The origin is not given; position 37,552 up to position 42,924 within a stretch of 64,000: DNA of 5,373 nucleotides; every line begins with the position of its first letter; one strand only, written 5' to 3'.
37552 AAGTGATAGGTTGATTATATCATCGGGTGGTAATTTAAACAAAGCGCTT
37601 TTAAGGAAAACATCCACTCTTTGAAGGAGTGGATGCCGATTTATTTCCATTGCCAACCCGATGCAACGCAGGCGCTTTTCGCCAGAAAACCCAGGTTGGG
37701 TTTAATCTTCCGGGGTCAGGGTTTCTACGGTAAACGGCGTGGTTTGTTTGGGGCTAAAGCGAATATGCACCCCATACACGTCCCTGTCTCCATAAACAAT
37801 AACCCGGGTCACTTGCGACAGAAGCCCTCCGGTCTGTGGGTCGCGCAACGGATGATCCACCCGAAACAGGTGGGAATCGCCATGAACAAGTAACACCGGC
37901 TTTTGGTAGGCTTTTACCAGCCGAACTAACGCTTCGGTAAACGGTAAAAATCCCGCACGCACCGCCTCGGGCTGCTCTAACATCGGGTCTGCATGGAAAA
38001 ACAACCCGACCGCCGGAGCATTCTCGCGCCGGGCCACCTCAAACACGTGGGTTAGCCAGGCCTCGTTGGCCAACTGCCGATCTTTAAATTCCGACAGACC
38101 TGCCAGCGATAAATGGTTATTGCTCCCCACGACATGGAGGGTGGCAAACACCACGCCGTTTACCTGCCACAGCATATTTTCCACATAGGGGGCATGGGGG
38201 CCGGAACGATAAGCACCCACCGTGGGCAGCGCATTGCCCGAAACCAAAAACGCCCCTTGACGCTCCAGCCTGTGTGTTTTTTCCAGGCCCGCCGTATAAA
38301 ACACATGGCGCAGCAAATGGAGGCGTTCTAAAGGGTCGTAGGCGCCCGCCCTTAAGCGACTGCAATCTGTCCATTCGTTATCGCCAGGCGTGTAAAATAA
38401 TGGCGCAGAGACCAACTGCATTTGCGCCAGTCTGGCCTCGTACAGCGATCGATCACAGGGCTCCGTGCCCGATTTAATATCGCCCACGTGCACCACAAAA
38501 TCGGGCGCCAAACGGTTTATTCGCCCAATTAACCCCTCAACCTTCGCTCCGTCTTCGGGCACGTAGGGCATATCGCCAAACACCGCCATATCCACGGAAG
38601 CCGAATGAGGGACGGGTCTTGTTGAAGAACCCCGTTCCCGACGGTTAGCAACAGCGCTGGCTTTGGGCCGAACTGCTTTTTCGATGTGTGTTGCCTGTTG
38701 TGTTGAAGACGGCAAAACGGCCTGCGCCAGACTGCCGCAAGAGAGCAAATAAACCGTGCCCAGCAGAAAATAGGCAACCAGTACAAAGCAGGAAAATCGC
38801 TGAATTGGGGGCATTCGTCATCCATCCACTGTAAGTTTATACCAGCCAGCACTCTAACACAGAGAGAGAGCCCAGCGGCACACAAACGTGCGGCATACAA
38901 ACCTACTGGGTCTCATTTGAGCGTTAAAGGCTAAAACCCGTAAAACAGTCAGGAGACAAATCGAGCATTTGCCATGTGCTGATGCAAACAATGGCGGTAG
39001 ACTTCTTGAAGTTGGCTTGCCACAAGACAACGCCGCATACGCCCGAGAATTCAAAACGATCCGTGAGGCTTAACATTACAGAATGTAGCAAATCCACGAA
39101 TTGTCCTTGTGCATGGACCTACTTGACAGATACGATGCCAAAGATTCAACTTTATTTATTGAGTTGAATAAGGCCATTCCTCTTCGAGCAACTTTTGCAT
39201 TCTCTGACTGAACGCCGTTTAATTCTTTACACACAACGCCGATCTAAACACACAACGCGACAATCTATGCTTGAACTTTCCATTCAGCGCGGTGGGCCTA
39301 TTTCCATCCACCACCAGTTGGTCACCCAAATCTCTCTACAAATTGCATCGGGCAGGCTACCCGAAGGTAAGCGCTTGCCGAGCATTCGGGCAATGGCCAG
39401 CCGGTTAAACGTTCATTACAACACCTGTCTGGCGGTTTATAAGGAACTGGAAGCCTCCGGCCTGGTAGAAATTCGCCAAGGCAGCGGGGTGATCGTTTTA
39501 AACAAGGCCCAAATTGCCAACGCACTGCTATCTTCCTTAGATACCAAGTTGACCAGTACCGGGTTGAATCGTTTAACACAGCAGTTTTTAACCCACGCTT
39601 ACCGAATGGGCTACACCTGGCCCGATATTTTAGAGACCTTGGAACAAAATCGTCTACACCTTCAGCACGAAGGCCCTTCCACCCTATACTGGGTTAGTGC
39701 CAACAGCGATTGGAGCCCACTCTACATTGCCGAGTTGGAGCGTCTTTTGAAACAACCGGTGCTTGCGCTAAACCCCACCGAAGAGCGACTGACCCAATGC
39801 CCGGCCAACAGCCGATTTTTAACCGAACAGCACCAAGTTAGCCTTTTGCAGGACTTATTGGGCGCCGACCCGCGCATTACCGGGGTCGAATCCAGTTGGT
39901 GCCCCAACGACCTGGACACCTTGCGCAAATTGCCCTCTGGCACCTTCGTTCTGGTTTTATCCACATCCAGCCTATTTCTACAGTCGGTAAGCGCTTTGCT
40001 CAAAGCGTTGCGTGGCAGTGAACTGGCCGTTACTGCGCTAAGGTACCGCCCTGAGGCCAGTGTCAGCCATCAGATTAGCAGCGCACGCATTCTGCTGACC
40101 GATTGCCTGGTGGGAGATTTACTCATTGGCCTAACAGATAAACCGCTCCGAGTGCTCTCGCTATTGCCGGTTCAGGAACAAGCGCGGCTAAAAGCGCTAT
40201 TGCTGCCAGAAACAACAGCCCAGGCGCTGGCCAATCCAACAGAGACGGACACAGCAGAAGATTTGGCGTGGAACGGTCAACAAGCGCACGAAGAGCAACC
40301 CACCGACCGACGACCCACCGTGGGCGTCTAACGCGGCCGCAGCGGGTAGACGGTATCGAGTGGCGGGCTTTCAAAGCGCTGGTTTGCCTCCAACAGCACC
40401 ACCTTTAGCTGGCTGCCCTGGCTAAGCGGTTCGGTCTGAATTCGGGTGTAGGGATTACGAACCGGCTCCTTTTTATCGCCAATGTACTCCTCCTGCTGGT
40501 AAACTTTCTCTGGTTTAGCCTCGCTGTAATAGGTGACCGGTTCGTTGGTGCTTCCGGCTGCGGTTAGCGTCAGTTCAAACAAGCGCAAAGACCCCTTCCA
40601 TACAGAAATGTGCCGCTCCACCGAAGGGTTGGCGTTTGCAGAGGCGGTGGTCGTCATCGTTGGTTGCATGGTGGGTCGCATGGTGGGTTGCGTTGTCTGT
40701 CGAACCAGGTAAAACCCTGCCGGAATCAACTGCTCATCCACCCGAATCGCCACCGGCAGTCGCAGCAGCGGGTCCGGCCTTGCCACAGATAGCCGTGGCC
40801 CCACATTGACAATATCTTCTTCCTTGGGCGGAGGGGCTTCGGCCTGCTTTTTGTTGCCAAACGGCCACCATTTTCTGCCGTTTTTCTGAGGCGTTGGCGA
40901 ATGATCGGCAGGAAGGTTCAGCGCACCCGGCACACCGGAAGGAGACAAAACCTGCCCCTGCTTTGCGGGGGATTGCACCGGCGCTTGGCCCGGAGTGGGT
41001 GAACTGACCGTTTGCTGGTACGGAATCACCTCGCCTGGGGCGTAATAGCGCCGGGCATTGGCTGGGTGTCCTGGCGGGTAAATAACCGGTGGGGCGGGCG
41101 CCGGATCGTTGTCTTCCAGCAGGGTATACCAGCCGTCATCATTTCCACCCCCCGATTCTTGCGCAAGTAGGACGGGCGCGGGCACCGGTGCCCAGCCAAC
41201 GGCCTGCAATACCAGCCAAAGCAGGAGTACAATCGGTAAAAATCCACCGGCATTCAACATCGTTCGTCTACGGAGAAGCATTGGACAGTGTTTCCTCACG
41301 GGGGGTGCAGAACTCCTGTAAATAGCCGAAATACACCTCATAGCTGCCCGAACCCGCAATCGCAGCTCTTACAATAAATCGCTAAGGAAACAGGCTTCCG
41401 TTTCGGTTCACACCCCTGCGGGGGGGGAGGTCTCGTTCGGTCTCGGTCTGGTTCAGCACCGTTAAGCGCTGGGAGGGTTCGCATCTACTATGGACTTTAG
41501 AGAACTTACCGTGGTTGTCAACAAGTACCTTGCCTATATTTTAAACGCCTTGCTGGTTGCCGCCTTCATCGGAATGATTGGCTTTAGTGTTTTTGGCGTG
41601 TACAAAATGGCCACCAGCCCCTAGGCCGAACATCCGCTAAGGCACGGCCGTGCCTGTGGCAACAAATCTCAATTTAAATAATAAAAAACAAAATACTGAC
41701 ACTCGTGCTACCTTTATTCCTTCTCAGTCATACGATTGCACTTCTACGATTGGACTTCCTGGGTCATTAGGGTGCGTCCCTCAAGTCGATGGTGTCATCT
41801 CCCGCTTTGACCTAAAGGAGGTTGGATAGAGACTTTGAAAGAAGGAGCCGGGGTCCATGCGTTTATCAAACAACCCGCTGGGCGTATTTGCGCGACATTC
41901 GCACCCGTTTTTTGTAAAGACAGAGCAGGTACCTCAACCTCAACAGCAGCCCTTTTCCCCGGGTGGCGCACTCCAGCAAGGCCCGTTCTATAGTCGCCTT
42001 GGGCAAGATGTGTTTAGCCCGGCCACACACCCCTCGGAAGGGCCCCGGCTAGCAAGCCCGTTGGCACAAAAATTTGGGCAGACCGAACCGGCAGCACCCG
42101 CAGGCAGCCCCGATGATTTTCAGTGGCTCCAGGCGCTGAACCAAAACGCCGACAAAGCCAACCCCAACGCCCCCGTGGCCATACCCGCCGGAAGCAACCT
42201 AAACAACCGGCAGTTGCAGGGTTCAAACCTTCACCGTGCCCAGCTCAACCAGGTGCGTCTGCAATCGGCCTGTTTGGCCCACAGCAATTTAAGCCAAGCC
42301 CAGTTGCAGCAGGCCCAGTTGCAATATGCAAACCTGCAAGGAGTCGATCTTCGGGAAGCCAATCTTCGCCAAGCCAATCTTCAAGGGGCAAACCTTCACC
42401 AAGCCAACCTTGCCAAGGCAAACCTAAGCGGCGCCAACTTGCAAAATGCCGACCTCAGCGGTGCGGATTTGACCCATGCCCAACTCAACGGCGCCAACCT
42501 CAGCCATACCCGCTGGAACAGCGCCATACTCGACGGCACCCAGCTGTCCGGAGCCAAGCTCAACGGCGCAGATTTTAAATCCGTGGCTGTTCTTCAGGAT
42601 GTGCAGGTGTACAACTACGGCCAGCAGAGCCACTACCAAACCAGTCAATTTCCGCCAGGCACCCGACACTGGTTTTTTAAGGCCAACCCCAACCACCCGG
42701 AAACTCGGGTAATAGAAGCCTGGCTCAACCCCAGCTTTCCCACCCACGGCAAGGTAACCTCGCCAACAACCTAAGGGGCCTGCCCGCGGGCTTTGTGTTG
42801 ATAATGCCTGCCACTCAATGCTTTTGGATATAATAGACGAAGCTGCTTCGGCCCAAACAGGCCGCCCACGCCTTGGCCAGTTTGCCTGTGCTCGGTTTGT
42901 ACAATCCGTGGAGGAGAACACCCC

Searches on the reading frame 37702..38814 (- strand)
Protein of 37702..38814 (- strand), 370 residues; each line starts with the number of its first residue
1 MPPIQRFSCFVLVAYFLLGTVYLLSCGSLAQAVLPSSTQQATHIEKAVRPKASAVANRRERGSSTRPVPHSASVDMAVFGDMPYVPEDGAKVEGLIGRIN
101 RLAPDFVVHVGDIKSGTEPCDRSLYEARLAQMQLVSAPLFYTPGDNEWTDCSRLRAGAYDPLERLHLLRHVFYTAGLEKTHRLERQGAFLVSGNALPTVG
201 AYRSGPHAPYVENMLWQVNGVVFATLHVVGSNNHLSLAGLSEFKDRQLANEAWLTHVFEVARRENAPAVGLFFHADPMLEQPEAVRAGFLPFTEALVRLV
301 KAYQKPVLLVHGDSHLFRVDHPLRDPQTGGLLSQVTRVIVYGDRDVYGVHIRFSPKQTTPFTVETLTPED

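Call 34: search_protein_families(library=pfam, proteins=[window:37702-38814:-], max_evalue=0.001)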
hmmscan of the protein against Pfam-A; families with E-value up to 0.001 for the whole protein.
window:37702-38814:- (370 aa): 1 family
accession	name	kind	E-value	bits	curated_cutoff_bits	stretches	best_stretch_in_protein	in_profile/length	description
PF00149.33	Metallophos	-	0.00044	21.2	21.5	0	92-278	18-159/191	Calcineurin-like phosphoesterase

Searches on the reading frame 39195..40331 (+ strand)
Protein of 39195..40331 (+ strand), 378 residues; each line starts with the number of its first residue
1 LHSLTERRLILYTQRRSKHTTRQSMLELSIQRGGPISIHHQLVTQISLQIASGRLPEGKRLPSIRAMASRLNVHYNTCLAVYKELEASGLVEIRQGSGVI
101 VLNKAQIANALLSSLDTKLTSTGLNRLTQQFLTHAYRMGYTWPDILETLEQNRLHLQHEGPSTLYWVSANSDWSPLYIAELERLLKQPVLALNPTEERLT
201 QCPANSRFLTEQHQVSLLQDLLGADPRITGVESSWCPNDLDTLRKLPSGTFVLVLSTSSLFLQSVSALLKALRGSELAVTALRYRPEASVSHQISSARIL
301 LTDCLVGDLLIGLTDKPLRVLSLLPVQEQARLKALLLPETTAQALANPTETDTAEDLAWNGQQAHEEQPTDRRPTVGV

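Call 34: search_protein_families(library=pfam, proteins=[window:39195-40331:+], max_evalue=0.001)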
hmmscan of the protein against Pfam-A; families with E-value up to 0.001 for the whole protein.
window:39195-40331:+ (378 aa): 1 family
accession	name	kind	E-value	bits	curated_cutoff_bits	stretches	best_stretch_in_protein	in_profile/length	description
PF00392.27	GntR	-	4.2e-11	42.8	27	1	41-101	4-64/64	Bacterial regulatory proteins, gntR family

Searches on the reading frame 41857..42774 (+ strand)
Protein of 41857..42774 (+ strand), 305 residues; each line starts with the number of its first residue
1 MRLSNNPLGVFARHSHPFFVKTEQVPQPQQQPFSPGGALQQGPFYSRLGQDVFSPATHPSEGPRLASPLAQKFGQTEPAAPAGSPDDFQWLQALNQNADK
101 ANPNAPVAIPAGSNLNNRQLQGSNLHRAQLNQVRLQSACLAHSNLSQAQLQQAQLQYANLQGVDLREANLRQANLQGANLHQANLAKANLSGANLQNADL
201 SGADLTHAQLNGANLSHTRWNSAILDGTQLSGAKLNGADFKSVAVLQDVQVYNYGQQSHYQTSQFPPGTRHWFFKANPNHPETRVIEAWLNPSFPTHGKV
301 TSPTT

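Call 34: search_protein_families(library=pfam, proteins=[window:41857-42774:+], max_evalue=0.001)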
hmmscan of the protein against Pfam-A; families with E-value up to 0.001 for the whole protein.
window:41857-42774:+ (305 aa): 3 families
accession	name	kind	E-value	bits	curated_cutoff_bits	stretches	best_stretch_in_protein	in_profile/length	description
PF00805.28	Pentapeptide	-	1.4e-54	181.6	20.2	6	164-202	2-40/40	Pentapeptide repeats (8 copies)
PF13599.13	Pentapeptide_4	-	1e-17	64.4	38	2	115-185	8-78/78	Pentapeptide repeat region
PF13576.12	Pentapeptide_3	-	1.2e-09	38.7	27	1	176-219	2-48/48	Pentapeptide repeats (9 copies)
